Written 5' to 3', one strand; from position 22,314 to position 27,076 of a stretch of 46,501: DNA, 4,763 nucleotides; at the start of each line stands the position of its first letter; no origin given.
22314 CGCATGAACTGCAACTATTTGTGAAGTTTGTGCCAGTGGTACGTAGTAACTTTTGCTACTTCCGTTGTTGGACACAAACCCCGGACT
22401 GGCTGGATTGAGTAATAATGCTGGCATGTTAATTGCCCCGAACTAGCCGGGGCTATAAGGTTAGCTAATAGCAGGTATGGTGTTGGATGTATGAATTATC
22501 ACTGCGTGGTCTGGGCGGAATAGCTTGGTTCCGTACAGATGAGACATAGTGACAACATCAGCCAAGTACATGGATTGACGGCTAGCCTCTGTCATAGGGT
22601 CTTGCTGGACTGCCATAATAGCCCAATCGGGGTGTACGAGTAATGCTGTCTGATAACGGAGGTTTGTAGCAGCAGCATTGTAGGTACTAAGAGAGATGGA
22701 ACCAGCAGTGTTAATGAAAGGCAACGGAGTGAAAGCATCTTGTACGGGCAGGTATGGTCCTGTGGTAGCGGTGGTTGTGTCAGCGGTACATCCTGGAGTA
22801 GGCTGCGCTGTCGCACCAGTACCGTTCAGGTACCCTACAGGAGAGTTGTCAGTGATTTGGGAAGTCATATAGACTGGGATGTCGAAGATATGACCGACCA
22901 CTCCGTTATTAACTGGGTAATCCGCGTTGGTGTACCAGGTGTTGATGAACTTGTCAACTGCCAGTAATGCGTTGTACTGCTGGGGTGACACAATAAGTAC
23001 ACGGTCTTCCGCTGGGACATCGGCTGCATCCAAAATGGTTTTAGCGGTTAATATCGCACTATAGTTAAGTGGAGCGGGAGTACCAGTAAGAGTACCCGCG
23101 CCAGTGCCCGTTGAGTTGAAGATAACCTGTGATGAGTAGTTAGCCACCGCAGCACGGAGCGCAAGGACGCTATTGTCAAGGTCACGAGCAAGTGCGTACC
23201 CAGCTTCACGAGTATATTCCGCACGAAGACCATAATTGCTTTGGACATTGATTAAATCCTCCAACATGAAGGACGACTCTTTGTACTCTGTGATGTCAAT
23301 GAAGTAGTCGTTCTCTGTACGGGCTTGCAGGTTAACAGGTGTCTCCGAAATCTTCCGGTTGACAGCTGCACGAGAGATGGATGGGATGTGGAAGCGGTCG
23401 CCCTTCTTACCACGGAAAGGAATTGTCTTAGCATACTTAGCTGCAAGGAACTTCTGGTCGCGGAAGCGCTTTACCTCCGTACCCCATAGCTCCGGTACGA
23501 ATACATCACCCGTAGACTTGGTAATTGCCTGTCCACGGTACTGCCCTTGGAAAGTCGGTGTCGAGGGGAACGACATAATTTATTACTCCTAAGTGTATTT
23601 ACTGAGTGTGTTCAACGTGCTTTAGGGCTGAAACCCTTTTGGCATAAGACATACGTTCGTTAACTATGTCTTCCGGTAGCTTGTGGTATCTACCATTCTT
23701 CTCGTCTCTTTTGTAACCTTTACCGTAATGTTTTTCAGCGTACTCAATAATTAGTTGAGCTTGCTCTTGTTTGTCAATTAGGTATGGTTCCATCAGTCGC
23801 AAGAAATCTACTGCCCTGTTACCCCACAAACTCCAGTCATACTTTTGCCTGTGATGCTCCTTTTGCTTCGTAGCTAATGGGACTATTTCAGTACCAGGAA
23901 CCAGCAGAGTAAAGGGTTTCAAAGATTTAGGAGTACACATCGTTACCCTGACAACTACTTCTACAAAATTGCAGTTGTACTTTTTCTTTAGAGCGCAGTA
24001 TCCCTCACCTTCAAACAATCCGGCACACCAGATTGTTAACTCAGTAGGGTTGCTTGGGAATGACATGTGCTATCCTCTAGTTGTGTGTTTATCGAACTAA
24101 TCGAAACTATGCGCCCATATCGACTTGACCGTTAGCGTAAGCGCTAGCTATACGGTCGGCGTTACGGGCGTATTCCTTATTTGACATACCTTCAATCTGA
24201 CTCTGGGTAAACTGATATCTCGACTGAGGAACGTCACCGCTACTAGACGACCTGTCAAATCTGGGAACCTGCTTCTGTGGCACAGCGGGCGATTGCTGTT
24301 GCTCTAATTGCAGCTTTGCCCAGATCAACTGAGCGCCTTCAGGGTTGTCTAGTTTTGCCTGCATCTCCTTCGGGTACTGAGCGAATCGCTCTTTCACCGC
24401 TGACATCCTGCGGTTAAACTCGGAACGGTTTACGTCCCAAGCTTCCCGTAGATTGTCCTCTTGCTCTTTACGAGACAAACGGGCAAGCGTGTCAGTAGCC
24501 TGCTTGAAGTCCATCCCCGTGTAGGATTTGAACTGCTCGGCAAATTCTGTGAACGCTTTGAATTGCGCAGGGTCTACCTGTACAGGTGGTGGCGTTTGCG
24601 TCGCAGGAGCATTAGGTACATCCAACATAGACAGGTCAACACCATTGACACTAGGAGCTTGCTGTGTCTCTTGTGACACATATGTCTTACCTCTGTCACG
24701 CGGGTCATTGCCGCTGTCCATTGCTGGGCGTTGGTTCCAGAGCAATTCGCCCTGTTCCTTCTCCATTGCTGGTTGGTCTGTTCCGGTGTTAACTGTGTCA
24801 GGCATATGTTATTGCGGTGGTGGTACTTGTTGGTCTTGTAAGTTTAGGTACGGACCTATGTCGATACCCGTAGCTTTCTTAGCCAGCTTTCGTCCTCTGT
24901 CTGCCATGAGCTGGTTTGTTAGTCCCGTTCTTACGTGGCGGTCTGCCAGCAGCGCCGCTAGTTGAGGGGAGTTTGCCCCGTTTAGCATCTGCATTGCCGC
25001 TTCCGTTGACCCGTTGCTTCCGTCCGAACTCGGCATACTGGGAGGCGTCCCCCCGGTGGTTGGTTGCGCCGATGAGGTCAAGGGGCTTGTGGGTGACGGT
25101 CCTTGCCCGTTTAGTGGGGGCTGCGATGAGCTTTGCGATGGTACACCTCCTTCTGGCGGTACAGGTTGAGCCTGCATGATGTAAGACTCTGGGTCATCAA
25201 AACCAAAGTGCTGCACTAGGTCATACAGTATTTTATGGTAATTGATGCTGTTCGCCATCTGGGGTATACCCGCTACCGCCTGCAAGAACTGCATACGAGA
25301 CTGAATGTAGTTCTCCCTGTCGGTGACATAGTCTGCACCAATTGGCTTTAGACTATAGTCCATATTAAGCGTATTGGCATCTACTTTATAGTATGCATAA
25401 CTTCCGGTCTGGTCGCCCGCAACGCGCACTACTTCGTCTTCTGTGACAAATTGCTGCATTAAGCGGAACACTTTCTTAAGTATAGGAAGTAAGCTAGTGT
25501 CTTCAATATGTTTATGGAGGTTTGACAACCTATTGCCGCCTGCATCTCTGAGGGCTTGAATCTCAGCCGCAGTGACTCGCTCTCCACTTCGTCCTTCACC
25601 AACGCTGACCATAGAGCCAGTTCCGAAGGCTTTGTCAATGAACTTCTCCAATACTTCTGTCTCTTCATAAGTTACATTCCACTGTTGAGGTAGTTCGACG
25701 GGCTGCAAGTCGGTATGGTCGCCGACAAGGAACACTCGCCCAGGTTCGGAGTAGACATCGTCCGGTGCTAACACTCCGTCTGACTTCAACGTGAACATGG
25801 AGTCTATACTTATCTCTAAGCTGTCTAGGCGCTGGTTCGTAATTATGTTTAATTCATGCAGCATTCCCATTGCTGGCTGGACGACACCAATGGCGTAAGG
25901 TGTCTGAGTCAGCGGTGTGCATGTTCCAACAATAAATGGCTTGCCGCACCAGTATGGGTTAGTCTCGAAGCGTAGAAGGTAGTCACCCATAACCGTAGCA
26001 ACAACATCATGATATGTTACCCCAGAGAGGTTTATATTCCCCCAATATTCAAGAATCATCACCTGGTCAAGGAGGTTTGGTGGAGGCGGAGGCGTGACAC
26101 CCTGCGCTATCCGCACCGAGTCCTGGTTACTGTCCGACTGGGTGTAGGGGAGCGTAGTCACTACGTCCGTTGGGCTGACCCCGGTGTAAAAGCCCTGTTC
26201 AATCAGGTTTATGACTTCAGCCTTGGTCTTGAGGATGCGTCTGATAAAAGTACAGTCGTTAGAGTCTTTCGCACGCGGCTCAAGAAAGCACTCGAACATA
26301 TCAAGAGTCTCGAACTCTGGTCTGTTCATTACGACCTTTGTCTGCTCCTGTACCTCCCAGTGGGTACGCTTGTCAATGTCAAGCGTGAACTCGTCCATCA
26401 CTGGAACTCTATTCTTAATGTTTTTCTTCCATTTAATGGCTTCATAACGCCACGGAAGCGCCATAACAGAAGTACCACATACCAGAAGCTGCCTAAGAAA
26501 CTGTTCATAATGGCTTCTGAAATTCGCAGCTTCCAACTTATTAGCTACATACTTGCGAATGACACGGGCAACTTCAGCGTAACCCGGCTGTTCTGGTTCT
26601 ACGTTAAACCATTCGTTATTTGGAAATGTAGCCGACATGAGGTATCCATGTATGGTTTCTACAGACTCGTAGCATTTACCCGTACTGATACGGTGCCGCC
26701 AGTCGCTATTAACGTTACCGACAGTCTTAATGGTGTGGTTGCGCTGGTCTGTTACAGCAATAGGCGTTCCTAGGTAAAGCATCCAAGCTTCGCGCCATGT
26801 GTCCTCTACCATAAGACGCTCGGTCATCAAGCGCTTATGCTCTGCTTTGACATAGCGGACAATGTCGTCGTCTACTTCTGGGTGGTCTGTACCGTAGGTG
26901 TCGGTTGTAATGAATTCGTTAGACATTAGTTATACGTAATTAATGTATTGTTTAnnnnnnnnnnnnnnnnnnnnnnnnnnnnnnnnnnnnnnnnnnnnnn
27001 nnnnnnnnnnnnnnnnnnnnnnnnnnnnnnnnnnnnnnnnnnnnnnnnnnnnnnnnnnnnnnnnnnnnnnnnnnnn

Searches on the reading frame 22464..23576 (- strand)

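Call 72: search_protein_families(library=phrogs, proteins=[window:22464-23576:-], max_evalue=0.00001)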
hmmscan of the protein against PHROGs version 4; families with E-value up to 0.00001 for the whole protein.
window:22464-23576:- (371 aa): 3 families
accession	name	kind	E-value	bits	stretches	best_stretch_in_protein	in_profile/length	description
phrog_267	-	head and packaging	5.6e-57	194.7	1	15-367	25-329/410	major head protein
phrog_283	-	head and packaging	9.5e-14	52.5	1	57-271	40-245/385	major head protein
phrog_3437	-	head and packaging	7e-06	26.5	1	112-218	95-202/294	major head protein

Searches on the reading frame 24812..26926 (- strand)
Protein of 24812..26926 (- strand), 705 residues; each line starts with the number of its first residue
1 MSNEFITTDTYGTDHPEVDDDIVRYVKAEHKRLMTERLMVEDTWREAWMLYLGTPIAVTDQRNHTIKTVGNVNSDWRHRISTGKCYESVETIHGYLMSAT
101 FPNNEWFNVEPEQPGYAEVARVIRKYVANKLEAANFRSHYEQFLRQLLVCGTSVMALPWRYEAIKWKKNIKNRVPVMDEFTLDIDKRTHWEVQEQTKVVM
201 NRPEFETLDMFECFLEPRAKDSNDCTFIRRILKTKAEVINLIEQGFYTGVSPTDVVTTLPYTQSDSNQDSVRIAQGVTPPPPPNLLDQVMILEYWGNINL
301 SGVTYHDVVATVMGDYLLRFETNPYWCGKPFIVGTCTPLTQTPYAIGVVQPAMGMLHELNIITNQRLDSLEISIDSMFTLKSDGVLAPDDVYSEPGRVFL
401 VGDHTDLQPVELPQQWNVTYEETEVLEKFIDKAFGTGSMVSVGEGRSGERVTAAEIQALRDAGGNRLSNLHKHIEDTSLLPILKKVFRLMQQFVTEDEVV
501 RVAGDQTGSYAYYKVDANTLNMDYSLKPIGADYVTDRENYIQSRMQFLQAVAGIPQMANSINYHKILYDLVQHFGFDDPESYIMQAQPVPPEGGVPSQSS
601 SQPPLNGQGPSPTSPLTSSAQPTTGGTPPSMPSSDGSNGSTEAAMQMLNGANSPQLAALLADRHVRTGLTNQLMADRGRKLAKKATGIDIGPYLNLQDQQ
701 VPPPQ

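Call 72: search_protein_families(library=phrogs, proteins=[window:24812-26926:-], max_evalue=0.00001)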
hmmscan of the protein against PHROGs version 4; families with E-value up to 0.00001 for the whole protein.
window:24812-26926:- (705 aa): 4 families
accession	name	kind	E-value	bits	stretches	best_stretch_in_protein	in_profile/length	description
phrog_332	-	connector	7.9e-82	276.4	1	19-586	7-508/560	head-tail adaptor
phrog_1216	-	head and packaging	1.3e-24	87.7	1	87-592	70-602/714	portal protein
phrog_449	-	connector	6.6e-14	52.3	1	330-577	244-470/520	head-tail adaptor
phrog_156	-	head and packaging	4.5e-09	36.3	1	310-559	274-538/681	portal protein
